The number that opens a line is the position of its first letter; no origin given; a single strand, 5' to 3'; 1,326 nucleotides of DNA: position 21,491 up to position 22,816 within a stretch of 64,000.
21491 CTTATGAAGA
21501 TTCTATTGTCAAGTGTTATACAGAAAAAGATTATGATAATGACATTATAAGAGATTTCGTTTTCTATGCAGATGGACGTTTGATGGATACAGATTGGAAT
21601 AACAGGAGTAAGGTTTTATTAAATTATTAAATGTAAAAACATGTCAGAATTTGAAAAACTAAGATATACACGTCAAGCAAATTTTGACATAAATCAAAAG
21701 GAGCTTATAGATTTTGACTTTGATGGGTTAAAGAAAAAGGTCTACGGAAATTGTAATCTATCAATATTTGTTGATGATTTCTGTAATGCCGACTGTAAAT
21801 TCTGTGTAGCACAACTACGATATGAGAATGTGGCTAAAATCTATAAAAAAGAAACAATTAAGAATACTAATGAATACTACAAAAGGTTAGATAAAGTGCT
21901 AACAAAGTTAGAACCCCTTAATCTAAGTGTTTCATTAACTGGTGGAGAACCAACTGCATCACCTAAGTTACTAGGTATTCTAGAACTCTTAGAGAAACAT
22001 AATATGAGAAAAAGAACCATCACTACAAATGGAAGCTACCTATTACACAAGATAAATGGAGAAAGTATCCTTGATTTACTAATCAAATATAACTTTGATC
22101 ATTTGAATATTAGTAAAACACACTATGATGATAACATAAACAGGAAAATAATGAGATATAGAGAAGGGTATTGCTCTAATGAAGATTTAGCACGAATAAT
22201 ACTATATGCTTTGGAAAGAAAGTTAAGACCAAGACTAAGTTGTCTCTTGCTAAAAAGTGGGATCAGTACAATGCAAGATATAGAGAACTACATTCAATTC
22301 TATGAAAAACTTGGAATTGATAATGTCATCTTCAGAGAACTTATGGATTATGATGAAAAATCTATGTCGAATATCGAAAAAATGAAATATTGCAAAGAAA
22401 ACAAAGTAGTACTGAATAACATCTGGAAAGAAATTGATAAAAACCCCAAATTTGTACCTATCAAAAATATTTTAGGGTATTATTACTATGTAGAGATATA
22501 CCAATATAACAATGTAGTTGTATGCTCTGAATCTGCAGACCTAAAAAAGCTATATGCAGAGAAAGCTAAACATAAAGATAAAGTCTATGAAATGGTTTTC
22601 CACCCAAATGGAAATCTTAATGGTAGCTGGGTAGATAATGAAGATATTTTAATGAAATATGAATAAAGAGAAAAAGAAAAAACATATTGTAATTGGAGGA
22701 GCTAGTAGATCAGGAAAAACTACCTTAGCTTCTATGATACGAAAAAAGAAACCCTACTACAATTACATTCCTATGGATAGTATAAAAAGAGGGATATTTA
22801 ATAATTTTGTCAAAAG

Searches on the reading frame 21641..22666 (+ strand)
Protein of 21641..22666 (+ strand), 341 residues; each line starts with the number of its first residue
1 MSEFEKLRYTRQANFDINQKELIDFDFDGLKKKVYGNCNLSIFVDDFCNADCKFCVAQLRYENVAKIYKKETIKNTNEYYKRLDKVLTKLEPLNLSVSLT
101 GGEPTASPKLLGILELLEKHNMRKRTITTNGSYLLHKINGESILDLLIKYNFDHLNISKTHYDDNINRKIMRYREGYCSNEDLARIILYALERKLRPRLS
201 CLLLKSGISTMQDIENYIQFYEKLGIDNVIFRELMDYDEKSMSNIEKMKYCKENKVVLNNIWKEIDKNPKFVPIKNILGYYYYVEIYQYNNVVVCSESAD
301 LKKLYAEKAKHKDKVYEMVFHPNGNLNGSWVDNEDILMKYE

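Call 3: search_protein_families(library=pfam, proteins=[window:21641-22666:+], max_evalue=0.1)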
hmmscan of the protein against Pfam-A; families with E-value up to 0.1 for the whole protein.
window:21641-22666:+ (341 aa): 3 families
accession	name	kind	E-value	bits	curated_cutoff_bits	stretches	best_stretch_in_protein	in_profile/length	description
PF04055.27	Radical_SAM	-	2.1e-13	51.3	29.5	1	46-200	5-144/166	Radical SAM superfamily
PF13353.11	Fer4_12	-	0.00057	20.6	22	1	40-144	8-103/137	4Fe-4S single cluster domain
PF19269.4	Anticodon_2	-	0.034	15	23.6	0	195-265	19-75/141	Anticodon binding domain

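Call 4: search_protein_families(library=ncbifam, proteins=[window:21641-22666:+], max_evalue=0.1)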
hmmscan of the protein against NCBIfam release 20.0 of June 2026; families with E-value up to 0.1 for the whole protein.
window:21641-22666:+ (341 aa): 17 families
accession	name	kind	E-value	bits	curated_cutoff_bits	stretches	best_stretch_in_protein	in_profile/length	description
TIGR02666.1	moaA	equivalog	2.9e-12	46.2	284.05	1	40-265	12-220/336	GTP 3',8-cyclase MoaA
NF038283.1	viperin_w_prok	equivalog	1.5e-11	44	180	1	43-188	7-145/281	viperin family antiviral radical SAM protein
TIGR02668.1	moaA_archaeal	equivalog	1e-10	41.1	325.25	1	39-267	11-216/303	GTP 3',8-cyclase MoaA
NF001199.0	PRK00164.2-1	equivalog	2.7e-09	36.6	231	1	39-268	13-216/308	GTP 3',8-cyclase MoaA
TIGR04251.1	SCM_rSAM_ScmF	equivalog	2.1e-07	30.7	400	1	42-231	8-179/353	SynChlorMet cassette radical SAM/SPASM protein ScmF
NF050035.1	rSAM_WgK_link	exception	3.3e-07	29.6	650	1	38-167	9-124/367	radical SAM/SPASM peptide maturase WgkB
NF038332.1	rSAM_rare_HxsC4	exception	7.8e-07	28.6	500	1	41-236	17-195/335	radical SAM protein HxsC4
NF033640.1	N_Twi_rSAM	subfamily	2.9e-06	26.6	170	1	40-138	113-220/398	twitch domain-containing radical SAM protein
NF045646.2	rSAM_Se_TrsS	equivalog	1.5e-05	23.7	490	1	37-134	85-173/441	radical SAM (seleno)protein TrsS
NF045702.1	rSAM_GDGT_ether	equivalog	1.6e-05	23.8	450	1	42-136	90-178/486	tetraether lipid synthase Tes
TIGR03963.1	rSAM_QueE_Clost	equivalog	6.3e-05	22.8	260.1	1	39-160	19-132/219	putative 7-carboxy-7-deazaguanine synthase QueE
TIGR03977.1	rSAM_pair_HxsC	equivalog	0.00036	19.5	267.9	1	41-133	28-110/292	His-Xaa-Ser system radical SAM maturase HxsC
TIGR02109.1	PQQ_syn_pqqE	equivalog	0.00051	19.1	381.35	1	48-188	17-142/358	pyrroloquinoline quinone biosynthesis protein PqqE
TIGR02495.1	NrdG2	equivalog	0.00052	19.4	131.15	1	42-133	21-101/193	anaerobic ribonucleoside-triphosphate reductase activating protein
TIGR04133.1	rSAM_w_lipo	hypoth_equivalog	0.0019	17.2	425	1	48-135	34-114/350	TIGR04133 family radical SAM/SPASM protein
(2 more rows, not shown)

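Call 5: search_protein_families(library=padloc, proteins=[window:21641-22666:+], max_evalue=0.1)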
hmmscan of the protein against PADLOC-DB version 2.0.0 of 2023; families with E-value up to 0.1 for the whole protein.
window:21641-22666:+ (341 aa): 2 families
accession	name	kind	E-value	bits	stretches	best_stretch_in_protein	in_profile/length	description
PDLC02903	pVip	-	2.6e-12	44.8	1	43-192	5-134/257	Viperins not associated with kinases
PDLC02904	pVip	-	8.7e-11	39.8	1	46-189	11-135/262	Viperins associated with kinases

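Call 11: find_homologous_proteins(query=window:21641-22666:+)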
Query window:21641-22666:+ (341 aa): 497 proteins with E <= 0.001 among 2235 candidates; the best 120 are listed.
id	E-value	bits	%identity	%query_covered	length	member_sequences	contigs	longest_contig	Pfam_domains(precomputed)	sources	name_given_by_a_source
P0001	5.4e-225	764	100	100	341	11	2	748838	PF04055.28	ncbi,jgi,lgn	ncbi:MAG: radical SAM protein [Candidatus Dojkabacteria bacterium]|jgi:cyclic pyranopterin phosphate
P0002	1.0e-162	559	71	100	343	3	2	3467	PF04055.28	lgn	-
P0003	8.3e-162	556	72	100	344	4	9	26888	PF04055.28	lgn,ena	-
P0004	1.2e-161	555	72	100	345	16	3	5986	PF04055.28,PF13353.12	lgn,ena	-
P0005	4.4e-160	550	71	100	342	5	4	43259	PF04055.28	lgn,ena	-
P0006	8.4e-160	549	72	100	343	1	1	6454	PF04055.28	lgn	-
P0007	2.6e-159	548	71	100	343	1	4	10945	PF04055.28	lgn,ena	-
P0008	2.8e-159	548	71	100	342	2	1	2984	PF04055.28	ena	-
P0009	3.7e-159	547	71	100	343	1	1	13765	PF04055.28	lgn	-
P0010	1.4e-158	545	71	100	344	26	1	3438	PF04055.28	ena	-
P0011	2.5e-158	545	71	100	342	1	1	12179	PF04055.28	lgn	-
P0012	3.6e-158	544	72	100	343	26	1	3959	PF04055.28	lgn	-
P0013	6.4e-158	543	71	100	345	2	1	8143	PF04055.28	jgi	-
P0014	2.5e-157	541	70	100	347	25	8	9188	PF04055.28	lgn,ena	-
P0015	6.9e-156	537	71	100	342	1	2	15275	PF04055.28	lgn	-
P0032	1.6e-145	503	66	100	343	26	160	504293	PF04055.28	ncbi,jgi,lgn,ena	jgi:cyclic pyranopterin phosphate synthase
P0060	2.0e-131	456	63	98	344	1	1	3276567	PF04055.28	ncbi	ncbi:UNVERIFIED_CONTAM: 4Fe-4S single cluster protein [Acetivibrio alkalicellulosi]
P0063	1.3e-130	454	61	99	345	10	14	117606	PF04055.28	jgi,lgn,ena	-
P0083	1.7e-127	443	58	99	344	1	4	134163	PF04055.28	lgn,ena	-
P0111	4.2e-125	435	55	99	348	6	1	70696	PF04055.28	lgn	-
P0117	3.7e-124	432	56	99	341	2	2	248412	PF04055.28,PF13353.12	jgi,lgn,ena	jgi:molybdenum cofactor biosynthesis enzyme MoaA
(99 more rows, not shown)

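Call 12: find_encoding_contigs(protein=P0032, flank=8000, max_places=6)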
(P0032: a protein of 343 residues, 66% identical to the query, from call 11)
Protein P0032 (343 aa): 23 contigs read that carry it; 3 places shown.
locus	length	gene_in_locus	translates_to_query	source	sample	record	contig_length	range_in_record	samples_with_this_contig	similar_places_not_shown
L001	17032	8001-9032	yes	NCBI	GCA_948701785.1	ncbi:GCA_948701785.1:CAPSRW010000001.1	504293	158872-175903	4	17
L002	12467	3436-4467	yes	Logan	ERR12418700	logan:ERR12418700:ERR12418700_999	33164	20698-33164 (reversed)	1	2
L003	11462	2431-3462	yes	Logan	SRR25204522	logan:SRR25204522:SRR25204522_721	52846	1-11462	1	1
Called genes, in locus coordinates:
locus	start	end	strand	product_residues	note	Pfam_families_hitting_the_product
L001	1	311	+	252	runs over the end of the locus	PF13353:Fer4_12 (weak), PF04055:Radical_SAM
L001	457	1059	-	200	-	PF00440:TetR_N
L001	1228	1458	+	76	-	PF04023:FeoA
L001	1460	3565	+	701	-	PF01926:MMR_HSR1, PF02421:FeoB_N, PF09439:SRPRB (weak), PF17910:FeoB_Cyto, PF07670:Gate, PF07664:FeoB_C, PF07670:Gate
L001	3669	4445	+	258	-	PF02535:Zip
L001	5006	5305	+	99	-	-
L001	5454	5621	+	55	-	PF13451:zf_Tbcl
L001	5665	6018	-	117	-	-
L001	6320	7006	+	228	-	PF04055:Radical_SAM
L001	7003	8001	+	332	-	PF04055:Radical_SAM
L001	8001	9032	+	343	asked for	PF04055:Radical_SAM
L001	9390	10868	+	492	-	-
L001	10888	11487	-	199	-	PF05067:Mn_catalase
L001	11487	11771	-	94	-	PF12652:CotJB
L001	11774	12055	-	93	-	PF11007:CotJA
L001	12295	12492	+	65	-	-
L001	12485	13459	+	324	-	PF06414:Zeta_toxin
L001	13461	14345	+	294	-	PF02811:PHP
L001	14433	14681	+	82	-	PF03840:SecG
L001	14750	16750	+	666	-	PF00313:CSD (faint), PF08206:OB_RNB, PF22707:S1CSD-TOTE-2 (faint), PF08206:OB_RNB, PF17876:CSD2, PF00773:RNB, PF00575:S1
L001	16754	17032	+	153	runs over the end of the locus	-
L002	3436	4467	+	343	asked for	PF04055:Radical_SAM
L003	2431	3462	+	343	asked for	PF04055:Radical_SAM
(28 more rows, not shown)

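Call 13: find_encoding_contigs(protein=P0060, flank=8000, max_places=3)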
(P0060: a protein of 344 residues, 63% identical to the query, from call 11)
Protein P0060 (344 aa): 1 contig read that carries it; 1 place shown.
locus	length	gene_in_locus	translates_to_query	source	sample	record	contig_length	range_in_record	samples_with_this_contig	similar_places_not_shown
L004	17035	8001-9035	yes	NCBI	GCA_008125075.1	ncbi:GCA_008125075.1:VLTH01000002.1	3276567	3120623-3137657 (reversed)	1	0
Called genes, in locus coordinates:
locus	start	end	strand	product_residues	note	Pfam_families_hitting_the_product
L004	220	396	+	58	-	PF15933:RnlB_antitoxin (weak)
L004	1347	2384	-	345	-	-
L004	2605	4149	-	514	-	-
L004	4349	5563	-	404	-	PF13173:AAA_14, PF13635:DUF4143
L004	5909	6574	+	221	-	PF04055:Radical_SAM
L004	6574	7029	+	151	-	-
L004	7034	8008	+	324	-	PF04055:Radical_SAM (weak)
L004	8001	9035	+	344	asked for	PF04055:Radical_SAM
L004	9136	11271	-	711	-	PF00395:SLH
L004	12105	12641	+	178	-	PF07833:Cu_amine_oxidN1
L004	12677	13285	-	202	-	-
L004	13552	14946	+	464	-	-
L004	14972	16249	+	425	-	-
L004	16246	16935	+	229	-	-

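Call 16: find_related_loci(query=A1, collection=genome_contigs, flank=8000)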
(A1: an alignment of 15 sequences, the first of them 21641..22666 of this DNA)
Query A1 (341 aa) in genome_contigs; peptide patterns used: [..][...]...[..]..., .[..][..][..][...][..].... (x = any residue, [..] = any of these).
178 stretches matched a pattern; 57 encode a relative of the query (tblastn E <= 1e-3); 53 distinct loci.
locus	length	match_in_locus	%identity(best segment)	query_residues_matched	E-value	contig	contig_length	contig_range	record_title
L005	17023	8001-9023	98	1-341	0e+0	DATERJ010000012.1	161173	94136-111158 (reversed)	MAG TPA_asm: Candidatus Dojkabacteria bacterium isolate SMAG_U9070 k141_136584, whole genome shotgun sequence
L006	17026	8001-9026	69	1-341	2e-160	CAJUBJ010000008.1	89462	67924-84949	MAG TPA_asm: uncultured Bacilli bacterium isolate MGBC127997 genome assembly, contig: MGBC127997.8, whole genome shotgun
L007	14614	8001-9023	72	1-341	7e-160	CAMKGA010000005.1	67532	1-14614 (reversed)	MAG: uncultured Bacillales bacterium isolate SRR12081294_bin.11_metaWRAP_v1.3_MAG genome assembly, contig: ERZ12289768.4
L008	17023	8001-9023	72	1-341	2e-159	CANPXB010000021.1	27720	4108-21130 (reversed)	MAG: uncultured Bacilli bacterium isolate Lapin-004__bin76 genome assembly, contig: Lapin-004__NODE_2045_length_27720_co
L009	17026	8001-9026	71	1-341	5e-159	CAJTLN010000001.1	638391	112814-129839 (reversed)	MAG TPA_asm: uncultured Bacilli bacterium isolate MGBC100111 genome assembly, contig: MGBC100111.1, whole genome shotgun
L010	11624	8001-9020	70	1-340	2e-155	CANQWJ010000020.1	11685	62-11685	MAG: uncultured Bacilli bacterium isolate Lapin-013__bin18 genome assembly, contig: Lapin-013__NODE_3331_length_11685_co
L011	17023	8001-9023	72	1-341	1e-154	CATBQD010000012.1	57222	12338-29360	MAG: uncultured Bacilli bacterium isolate extra-SRR5927706.69_1677798363 genome assembly, contig: NODE_291_length_57222_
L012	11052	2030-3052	72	1-341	9e-155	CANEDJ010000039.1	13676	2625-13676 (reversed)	MAG TPA_asm: uncultured Tenericutes bacterium isolate SRR19981122_bin.17_metawrap_v1.3_MAG genome assembly, contig: NODE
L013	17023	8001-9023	70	1-341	9e-152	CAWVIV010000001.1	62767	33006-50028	MAG: uncultured Bacilli bacterium isolate metabat2_pooled_metaflye.372 MAG genome assembly, contig: contig_17077, whole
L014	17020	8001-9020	69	2-340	3e-147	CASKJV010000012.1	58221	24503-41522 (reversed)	MAG: uncultured Clostridia bacterium isolate 2B-dyr24-06_101207.3_1677751166 genome assembly, contig: NODE_67_length_582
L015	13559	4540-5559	67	1-340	9e-145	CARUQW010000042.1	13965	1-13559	MAG TPA_asm: uncultured Clostridia bacterium isolate MGBC143692 genome assembly, contig: MGBC143692.42, whole genome sho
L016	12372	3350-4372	66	1-340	2e-143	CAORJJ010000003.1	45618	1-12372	MAG TPA_asm: uncultured Clostridia bacterium isolate MGBC102161 genome assembly, contig: MGBC102161.3, whole genome shot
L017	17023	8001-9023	65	1-340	7e-141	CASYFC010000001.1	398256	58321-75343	MAG: uncultured Clostridia bacterium isolate extra-ERR2136572.1_1677762953 genome assembly, contig: NODE_1_length_398256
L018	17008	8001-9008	63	8-341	7e-129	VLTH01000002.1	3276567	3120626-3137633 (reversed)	UNVERIFIED_CONTAM: Acetivibrio alkalicellulosi strain DSM 17461 CloalDRAFT_CAG.2, whole genome shotgun sequence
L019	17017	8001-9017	58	3-340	3e-124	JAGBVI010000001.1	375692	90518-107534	MAG: Paludibacteraceae bacterium isolate RGIG9480 Yak_Cecum-4__c7, whole genome shotgun sequence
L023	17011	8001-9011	56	7-341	4e-110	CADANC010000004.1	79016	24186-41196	MAG: uncultured Erysipelotrichaceae bacterium isolate RUG13444 genome assembly, contig: RUG13444_asm_4, whole genome sho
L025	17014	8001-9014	55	6-340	2e-109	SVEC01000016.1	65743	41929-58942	MAG: Lachnospiraceae bacterium isolate SIG296 NODE_2559_length_65743_cov_3.728511, whole genome shotgun sequence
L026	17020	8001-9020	50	2-340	5e-109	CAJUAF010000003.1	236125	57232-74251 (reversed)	MAG TPA_asm: uncultured Muribaculaceae bacterium isolate MGBC125952 genome assembly, contig: MGBC125952.3, whole genome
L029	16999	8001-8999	52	7-338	1e-107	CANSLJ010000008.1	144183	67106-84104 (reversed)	MAG TPA_asm: uncultured bacterium isolate SRR13921779_bin.4_metawrap_v1.3_MAG genome assembly, contig: NODE.92_length_14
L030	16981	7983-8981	52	7-338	1e-104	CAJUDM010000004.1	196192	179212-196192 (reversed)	MAG TPA_asm: uncultured Lachnospiraceae bacterium isolate MGBC129284 genome assembly, contig: MGBC129284.4, whole genome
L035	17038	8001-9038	52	5-341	2e-98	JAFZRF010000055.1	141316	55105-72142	MAG: Ruminococcus sp. isolate RGIG8024 Water_buffalos_Rumen-1__c978005, whole genome shotgun sequence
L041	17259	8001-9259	44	32-341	2e-65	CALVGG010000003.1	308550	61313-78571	MAG: uncultured Elusimicrobiales bacterium isolate BRZ_EQ__bin77 genome assembly, contig: BRZ_EQ__NODE_33_length_308550_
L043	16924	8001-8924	41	32-341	3e-63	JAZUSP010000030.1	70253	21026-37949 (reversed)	MAG: Elusimicrobiaceae bacterium isolate T1900044844_TS20190310.MAGScoT_cleanbin_000024 SGB_2962_k141_275231, whole geno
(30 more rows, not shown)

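Call 17: find_related_loci(query=A1, collection=viral_contigs, flank=8000)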
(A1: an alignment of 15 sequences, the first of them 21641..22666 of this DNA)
Query A1 (341 aa) in viral_contigs; peptide patterns used: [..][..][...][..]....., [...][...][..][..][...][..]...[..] (x = any residue, [..] = any of these).
122 stretches matched a pattern; 80 encode a relative of the query (tblastn E <= 1e-3); 80 distinct loci.
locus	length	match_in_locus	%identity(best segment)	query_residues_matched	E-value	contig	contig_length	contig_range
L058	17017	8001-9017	60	3-341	4e-130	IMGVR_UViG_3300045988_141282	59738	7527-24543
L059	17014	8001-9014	56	3-340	8e-130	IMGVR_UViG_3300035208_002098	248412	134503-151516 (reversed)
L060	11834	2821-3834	56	3-340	1e-128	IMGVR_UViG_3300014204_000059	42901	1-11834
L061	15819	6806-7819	59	3-340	8e-125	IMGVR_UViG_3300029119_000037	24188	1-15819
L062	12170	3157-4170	58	3-340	4e-124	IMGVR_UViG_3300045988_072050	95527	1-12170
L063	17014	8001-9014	59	3-340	4e-124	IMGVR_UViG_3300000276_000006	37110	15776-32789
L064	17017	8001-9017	57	3-341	4e-124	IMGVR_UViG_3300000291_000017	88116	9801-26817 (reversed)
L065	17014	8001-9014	58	3-340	3e-124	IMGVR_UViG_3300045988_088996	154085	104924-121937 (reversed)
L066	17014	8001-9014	58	3-340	9e-124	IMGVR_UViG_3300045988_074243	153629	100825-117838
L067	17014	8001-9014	58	3-340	9e-124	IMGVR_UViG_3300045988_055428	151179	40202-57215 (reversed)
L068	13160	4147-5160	58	3-340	9e-124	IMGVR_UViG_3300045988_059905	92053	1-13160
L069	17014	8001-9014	58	3-340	9e-124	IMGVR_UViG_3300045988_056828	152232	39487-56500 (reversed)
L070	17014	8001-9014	58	3-340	9e-124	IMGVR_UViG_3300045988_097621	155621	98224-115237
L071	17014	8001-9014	58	3-340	9e-124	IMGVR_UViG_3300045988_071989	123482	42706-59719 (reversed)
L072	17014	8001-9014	58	3-340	9e-124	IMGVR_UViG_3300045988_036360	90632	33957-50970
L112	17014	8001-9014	57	3-340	1e-120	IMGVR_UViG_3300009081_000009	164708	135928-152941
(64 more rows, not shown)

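Call 21: search_protein_families(library=phrogs, proteins=[window:21641-22666:+, L066:7289-7984:+, L066:8001-9032:+], max_evalue=0.001)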
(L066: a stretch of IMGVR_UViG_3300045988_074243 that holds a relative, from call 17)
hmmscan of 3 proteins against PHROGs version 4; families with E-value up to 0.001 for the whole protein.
window:21641-22666:+ (341 aa): 4 families
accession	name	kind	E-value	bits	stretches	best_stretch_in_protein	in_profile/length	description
phrog_1802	-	other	5.4e-08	33.1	1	34-173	40-177/556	radical SAM domain-containing protein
phrog_14086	-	other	1.5e-07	32.1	1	40-151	89-194/353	radical SAM domain-containing protein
phrog_626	-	DNA, RNA and nucleotide metabolism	2.3e-05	25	1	38-175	17-155/164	anaerobic ribonucleotide reductase small subunit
phrog_2076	-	moron, auxiliary metabolic gene and host takeover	0.00012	22.6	1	48-136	41-127/247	QueE-like radical SAM domain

L066:7289-7984:+ (231 aa): 5 families
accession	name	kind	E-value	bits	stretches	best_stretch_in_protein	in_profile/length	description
phrog_1802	-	other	6.4e-09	36.2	1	9-156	46-204/556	radical SAM domain-containing protein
phrog_13987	-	other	1.7e-08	35.1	1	9-95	17-106/274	radical SAM domain-containing protein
phrog_16999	-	other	2.9e-06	28.1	1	11-184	15-155/288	Fe-S oxidoreductase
phrog_27668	-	unknown function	5.3e-05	23.6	1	11-167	10-159/335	-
phrog_14086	-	other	0.00012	22.6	1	8-140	88-233/353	radical SAM domain-containing protein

L066:8001-9032:+ (343 aa): 3 families
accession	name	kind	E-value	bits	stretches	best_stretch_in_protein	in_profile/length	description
phrog_1802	-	other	5.7e-10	39.7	1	34-134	42-143/556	radical SAM domain-containing protein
phrog_14086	-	other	5.2e-07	30.4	1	37-147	88-192/353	radical SAM domain-containing protein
phrog_626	-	DNA, RNA and nucleotide metabolism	0.00058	20.5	0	35-118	16-92/164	anaerobic ribonucleotide reductase small subunit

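Call 22: search_solved_structures(query=window:21641-22666:+, max_evalue=1)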
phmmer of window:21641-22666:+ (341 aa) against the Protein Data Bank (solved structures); distinct sequences matched with E-value up to 1: 4.
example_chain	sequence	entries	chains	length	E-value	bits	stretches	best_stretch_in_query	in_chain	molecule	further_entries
6y1x_A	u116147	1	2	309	0.00044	22.7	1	37-139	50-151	Radical SAM domain protein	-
7dn2_a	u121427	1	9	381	0.078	15.3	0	185-284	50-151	Major structural protein ORF14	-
7f2p_a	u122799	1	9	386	0.089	15.1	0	185-273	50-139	KHP40 MCP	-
7tol_A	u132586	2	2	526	0.26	13.6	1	41-134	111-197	glycerol dibiphytanyl glycerol tetraether - macrocyclic archaeol synthase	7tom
